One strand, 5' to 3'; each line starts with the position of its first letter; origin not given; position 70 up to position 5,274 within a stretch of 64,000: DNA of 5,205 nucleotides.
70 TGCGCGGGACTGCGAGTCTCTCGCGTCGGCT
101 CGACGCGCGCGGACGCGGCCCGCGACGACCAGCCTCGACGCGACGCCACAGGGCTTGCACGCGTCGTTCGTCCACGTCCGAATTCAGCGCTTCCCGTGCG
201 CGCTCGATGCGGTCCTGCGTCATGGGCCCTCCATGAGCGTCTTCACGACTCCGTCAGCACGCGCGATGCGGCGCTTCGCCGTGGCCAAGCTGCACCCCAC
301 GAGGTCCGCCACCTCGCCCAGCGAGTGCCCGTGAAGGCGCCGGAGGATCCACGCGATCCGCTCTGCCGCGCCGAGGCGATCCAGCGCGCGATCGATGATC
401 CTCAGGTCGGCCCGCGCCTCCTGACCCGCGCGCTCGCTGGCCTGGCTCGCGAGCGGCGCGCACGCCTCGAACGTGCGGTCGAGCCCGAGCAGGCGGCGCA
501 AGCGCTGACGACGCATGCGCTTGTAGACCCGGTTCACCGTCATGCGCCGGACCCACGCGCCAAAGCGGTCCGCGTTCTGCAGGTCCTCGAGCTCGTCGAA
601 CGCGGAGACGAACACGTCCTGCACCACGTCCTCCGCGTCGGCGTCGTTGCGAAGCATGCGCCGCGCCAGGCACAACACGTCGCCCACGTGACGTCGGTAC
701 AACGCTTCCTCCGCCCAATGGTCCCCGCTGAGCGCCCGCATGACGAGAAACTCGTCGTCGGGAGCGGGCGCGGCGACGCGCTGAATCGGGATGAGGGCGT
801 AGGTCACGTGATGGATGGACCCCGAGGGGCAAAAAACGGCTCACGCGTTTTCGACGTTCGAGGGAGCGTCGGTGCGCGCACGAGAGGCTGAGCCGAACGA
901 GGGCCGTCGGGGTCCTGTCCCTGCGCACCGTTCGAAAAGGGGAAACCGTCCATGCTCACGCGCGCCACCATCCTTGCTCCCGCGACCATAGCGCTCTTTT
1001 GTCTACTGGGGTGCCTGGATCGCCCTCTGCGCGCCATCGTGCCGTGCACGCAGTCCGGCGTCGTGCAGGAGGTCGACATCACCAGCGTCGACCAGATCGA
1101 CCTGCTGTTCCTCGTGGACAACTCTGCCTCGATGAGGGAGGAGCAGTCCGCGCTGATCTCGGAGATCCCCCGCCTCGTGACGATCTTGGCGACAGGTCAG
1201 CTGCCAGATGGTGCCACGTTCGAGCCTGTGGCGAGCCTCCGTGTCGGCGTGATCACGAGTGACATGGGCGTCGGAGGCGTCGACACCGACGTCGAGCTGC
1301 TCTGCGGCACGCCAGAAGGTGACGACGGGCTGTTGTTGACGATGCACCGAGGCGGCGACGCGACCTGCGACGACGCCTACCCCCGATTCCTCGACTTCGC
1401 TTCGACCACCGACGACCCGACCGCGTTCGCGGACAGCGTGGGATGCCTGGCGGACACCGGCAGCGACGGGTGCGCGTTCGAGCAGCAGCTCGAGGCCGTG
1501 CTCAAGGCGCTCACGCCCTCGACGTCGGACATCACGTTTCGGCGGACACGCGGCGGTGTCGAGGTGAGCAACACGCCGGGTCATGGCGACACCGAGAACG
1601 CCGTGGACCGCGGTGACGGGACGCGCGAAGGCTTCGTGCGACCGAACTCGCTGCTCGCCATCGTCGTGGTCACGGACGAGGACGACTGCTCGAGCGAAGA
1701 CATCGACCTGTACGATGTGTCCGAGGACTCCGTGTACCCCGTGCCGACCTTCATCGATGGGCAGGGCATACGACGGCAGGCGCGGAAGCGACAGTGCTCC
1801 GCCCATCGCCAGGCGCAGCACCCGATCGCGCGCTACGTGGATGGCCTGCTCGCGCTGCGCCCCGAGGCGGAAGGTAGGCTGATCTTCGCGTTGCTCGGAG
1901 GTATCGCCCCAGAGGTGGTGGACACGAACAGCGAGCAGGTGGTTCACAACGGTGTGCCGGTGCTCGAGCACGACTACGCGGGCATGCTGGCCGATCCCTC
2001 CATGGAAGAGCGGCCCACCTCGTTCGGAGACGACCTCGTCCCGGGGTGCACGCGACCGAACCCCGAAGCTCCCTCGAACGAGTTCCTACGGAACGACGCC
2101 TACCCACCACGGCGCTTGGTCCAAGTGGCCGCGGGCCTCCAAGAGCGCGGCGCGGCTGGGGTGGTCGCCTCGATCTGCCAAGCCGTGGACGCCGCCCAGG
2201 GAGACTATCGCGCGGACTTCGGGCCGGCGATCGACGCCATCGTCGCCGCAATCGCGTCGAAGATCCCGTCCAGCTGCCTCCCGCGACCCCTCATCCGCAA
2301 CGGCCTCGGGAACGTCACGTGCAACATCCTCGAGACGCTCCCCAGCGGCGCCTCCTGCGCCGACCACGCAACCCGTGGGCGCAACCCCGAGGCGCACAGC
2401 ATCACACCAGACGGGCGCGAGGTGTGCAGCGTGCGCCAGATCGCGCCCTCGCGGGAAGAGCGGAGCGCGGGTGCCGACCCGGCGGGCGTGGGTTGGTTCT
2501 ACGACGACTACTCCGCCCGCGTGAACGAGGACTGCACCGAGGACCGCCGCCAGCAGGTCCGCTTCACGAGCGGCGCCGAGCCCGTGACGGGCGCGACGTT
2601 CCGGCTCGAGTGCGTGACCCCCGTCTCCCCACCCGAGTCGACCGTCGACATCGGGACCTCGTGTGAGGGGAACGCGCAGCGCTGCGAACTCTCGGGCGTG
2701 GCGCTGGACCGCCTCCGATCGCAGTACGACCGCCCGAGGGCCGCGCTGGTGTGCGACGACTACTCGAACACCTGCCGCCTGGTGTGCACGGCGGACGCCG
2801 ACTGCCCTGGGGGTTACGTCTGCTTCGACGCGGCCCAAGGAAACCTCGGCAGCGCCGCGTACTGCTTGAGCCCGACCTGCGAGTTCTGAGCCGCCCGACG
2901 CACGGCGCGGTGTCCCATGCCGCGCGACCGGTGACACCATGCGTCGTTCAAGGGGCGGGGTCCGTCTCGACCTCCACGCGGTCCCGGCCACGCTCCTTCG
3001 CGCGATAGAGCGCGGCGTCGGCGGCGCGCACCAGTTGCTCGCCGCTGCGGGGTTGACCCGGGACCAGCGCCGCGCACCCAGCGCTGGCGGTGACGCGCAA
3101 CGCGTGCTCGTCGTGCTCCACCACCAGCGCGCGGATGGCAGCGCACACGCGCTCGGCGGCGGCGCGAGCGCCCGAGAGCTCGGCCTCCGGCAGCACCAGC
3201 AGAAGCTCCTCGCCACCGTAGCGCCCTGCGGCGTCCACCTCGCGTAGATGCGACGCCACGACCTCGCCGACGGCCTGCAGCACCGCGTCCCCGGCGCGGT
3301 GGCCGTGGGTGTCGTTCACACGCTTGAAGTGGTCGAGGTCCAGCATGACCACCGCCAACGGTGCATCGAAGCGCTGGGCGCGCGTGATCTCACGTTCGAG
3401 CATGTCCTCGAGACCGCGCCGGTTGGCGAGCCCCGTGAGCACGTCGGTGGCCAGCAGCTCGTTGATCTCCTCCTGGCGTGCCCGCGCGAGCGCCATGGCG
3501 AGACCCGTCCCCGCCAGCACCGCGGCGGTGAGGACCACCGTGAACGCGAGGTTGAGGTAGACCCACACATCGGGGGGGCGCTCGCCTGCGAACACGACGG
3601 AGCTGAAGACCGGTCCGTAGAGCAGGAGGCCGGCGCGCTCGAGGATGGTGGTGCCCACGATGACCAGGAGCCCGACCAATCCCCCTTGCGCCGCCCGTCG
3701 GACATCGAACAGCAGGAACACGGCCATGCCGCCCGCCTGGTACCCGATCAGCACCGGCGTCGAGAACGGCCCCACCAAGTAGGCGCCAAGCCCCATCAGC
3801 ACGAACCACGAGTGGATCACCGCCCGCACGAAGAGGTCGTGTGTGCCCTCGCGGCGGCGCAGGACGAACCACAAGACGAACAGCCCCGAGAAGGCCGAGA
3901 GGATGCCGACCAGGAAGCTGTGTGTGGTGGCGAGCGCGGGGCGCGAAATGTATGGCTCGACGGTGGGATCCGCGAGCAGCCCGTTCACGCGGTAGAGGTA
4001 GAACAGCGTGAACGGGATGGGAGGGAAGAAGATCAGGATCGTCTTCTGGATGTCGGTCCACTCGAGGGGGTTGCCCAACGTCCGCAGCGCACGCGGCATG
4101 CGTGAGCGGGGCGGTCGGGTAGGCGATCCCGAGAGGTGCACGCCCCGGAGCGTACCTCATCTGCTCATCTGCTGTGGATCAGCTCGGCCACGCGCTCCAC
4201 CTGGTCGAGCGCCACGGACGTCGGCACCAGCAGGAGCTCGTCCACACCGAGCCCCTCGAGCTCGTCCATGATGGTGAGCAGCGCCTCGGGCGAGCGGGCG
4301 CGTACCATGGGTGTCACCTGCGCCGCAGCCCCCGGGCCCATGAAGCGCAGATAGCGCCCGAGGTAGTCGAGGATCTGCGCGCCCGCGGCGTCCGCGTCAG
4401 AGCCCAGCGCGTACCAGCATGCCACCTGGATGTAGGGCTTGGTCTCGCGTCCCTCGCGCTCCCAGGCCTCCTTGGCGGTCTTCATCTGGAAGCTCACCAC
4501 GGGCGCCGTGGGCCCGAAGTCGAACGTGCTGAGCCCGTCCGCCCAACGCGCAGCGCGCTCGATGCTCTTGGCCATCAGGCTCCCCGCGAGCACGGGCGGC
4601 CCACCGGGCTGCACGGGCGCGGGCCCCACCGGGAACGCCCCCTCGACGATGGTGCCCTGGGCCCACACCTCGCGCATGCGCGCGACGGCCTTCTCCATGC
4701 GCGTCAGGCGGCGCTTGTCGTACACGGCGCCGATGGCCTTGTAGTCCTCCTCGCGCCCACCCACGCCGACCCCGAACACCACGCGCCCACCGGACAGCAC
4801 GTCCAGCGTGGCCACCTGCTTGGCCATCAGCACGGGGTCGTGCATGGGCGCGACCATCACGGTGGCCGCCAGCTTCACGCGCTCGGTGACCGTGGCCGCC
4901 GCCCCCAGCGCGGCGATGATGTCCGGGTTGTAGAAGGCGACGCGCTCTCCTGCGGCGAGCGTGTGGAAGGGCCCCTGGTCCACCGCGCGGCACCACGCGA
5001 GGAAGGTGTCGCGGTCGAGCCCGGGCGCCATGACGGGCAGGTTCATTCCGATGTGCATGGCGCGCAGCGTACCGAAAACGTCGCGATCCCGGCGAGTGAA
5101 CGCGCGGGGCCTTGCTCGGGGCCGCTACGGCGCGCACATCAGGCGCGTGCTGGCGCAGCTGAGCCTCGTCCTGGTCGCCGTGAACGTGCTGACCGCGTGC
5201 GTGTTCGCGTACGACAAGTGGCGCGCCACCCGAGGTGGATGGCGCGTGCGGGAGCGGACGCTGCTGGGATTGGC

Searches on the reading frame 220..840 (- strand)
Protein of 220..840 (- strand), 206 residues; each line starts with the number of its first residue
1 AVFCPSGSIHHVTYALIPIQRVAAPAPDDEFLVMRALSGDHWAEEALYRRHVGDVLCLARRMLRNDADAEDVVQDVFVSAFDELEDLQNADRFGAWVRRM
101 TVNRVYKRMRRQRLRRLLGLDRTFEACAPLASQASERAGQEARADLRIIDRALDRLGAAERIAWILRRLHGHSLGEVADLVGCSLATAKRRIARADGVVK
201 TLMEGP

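Call 22: search_protein_families(library=pfam, proteins=[window:220-840:-], max_evalue=0.001)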
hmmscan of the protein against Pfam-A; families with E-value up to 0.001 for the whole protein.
window:220-840:- (206 aa): 5 families
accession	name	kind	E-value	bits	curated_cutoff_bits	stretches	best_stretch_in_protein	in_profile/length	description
PF04542.20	Sigma70_r2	-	6.3e-15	55.2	24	1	47-113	1-69/71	Sigma-70 region 2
PF08281.18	Sigma70_r4_2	-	7.9e-09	35.5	25.7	1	147-195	2-50/54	Sigma-70, region 4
PF07638.17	Sigma70_ECF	-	5.8e-05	23.5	21.1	1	37-193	12-173/185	ECF sigma factor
PF04545.22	Sigma70_r4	-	0.00026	20.9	24.1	1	152-195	1-44/50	Sigma-70, region 4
PF13384.12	HTH_23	-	0.00067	19.8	24.6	1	159-197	5-45/50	Homeodomain-like domain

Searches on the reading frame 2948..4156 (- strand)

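Call 22: search_protein_families(library=pfam, proteins=[window:2948-4156:-], max_evalue=0.001)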
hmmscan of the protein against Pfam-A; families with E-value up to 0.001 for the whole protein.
window:2948-4156:- (402 aa): 1 family
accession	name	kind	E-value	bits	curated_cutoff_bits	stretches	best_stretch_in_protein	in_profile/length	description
PF00990.26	GGDEF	-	8.8e-46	156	23.8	1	236-393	2-161/161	Diguanylate cyclase, GGDEF domain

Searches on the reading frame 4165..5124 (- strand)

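Call 22: search_protein_families(library=pfam, proteins=[window:4165-5124:-], max_evalue=0.001)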
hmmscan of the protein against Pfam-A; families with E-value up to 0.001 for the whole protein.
window:4165-5124:- (319 aa): 1 family
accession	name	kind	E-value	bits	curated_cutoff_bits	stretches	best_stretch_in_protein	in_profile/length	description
PF00296.26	Bac_luciferase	-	9.7e-33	114.3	27.9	1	38-259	22-249/314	Luciferase-like monooxygenase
